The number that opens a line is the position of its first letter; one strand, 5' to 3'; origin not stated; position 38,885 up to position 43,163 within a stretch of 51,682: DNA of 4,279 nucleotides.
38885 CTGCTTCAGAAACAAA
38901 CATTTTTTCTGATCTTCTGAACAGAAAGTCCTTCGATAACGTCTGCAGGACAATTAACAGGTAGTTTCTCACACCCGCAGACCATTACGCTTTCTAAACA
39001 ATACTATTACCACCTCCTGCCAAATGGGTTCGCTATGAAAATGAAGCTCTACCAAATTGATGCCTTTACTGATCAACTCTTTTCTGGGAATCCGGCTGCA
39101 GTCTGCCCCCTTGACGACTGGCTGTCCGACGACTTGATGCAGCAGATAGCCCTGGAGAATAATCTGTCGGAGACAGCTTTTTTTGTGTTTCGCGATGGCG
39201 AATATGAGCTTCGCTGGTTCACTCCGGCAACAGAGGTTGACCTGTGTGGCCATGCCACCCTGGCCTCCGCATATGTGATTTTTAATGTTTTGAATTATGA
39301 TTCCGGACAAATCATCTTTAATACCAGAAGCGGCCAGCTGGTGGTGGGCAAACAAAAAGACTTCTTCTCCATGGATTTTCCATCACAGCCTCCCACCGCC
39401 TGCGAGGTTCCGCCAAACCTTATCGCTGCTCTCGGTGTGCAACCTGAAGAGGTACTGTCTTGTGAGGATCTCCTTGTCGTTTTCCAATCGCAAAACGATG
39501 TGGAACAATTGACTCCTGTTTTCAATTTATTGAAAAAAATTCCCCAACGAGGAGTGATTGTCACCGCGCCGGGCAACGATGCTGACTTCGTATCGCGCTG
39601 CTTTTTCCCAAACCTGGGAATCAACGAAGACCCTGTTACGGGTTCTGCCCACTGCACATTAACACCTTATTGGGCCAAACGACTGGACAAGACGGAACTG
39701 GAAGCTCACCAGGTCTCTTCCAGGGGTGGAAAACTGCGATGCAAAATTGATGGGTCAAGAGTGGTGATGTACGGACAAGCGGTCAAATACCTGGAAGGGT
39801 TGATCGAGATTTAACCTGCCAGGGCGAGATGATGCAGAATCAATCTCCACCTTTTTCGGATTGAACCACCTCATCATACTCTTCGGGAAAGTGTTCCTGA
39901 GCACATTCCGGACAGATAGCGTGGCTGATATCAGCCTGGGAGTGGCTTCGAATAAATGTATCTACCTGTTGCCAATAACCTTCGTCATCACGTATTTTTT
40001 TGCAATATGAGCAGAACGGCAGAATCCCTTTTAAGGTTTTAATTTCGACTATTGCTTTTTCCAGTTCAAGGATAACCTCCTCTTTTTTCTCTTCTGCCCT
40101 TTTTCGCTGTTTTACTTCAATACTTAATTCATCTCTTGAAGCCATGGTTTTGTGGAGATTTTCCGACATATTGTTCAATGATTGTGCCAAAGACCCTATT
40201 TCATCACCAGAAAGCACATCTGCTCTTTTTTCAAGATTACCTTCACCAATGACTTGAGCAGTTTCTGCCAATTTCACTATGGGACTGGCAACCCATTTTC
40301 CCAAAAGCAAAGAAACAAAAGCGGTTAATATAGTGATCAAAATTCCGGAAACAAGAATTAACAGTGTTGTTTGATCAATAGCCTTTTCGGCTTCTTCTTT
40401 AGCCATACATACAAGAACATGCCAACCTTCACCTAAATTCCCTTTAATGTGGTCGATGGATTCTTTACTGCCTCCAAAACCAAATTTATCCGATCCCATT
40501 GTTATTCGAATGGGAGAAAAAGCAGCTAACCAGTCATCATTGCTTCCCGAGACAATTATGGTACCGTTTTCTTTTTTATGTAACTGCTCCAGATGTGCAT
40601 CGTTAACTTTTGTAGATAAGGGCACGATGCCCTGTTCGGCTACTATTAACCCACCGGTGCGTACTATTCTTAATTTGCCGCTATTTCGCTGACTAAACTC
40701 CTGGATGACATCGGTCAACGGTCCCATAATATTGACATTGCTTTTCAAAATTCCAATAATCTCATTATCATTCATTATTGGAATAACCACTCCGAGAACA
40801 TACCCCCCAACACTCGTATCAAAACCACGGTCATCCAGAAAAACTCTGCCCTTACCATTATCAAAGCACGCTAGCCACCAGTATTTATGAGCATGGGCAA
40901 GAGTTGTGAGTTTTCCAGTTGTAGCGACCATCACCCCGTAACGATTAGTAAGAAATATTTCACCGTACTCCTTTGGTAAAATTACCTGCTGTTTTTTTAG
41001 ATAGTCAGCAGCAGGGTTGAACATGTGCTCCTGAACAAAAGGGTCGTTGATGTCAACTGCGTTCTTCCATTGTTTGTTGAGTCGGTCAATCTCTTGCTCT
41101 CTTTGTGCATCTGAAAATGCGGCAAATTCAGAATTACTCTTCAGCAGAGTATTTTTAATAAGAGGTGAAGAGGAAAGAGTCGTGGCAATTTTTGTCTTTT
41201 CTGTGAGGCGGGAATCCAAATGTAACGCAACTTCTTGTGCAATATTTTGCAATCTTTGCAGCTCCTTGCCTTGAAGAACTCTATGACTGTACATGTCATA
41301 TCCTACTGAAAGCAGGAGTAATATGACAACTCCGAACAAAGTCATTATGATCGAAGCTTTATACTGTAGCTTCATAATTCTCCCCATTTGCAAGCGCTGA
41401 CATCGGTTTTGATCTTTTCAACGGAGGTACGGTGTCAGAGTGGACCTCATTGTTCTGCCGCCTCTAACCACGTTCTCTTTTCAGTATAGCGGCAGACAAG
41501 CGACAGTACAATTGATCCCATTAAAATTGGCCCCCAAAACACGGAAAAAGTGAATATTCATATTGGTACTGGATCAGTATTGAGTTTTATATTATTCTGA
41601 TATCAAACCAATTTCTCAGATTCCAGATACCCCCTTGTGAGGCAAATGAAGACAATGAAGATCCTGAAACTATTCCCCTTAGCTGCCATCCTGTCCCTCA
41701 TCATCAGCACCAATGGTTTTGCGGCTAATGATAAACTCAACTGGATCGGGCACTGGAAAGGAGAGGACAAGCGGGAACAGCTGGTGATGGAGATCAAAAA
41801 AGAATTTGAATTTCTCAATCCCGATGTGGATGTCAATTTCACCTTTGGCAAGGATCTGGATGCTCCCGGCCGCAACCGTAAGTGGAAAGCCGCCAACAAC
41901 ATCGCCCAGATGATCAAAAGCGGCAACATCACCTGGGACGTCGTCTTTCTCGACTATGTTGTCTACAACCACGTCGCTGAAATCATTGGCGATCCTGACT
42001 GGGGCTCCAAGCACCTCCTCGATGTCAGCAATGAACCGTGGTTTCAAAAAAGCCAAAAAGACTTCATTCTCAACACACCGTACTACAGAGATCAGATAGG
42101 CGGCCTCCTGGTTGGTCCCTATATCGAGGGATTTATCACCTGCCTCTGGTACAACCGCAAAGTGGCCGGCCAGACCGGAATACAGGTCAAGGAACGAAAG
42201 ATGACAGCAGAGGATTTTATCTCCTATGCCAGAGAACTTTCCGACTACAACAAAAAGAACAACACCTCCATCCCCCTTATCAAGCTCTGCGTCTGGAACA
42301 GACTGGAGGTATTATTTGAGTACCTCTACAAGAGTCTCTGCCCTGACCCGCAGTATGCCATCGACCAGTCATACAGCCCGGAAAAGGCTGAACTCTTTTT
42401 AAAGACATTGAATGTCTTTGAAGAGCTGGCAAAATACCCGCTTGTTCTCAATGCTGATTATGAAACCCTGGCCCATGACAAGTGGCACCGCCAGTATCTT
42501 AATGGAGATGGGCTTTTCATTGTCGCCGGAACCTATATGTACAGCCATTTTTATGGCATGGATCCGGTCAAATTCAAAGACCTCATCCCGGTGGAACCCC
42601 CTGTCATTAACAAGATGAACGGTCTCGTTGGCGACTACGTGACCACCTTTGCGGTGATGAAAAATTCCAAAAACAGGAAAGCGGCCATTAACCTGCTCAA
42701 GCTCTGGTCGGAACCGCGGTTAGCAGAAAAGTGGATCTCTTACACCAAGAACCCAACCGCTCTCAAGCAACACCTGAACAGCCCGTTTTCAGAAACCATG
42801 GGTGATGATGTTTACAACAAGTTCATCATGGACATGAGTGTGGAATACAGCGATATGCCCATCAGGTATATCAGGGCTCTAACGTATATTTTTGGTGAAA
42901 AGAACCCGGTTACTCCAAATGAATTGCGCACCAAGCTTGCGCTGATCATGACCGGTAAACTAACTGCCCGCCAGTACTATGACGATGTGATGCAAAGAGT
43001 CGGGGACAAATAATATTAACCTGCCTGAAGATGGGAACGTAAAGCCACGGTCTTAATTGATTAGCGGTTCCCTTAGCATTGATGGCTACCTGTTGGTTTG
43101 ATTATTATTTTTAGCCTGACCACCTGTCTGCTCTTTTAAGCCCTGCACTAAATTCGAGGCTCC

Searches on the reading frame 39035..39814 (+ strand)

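Call 53: search_protein_families(library=pfam, proteins=[window:39035-39814:+], max_evalue=0.00001)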
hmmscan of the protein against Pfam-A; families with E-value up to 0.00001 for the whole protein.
window:39035-39814:+ (259 aa): 1 family
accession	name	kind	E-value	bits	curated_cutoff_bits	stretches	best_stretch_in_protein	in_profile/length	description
PF02567.21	PhzC-PhzF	-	2e-62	211.7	27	1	8-255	1-281/281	Phenazine biosynthesis-like protein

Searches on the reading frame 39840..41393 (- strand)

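Call 53: search_protein_families(library=pfam, proteins=[window:39840-41393:-], max_evalue=0.00001)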
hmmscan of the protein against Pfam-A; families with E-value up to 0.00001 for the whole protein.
window:39840-41393:- (517 aa): 2 families
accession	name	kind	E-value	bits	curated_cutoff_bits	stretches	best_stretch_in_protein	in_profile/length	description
PF00672.30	HAMP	-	6.7e-16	58.8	25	1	363-414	1-52/53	HAMP domain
PF02743.24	dCache_1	-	7.7e-10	39.1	45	1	42-298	5-233/240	Cache domain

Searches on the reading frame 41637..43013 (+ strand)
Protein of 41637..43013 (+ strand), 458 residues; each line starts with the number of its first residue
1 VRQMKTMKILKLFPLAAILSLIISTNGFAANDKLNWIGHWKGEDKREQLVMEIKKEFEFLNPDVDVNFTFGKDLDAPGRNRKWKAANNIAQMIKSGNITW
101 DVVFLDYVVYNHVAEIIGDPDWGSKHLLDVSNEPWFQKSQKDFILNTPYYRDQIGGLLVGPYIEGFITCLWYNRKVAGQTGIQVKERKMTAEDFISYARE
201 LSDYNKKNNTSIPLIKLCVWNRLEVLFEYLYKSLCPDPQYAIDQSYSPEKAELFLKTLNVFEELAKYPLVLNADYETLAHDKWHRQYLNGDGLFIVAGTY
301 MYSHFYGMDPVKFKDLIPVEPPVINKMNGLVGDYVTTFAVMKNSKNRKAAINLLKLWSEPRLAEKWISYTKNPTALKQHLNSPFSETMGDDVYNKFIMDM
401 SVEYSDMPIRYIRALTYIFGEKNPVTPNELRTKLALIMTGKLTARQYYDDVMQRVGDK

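Call 53: search_protein_families(library=pfam, proteins=[window:41637-43013:+], max_evalue=0.00001)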
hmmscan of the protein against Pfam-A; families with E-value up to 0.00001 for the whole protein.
window:41637-43013:+ (458 aa): 1 family
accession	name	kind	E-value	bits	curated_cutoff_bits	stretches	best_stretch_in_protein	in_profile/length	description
PF01547.30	SBP_bac_1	-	4.1e-06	27.4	26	0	48-357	9-300/307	Bacterial extracellular solute-binding protein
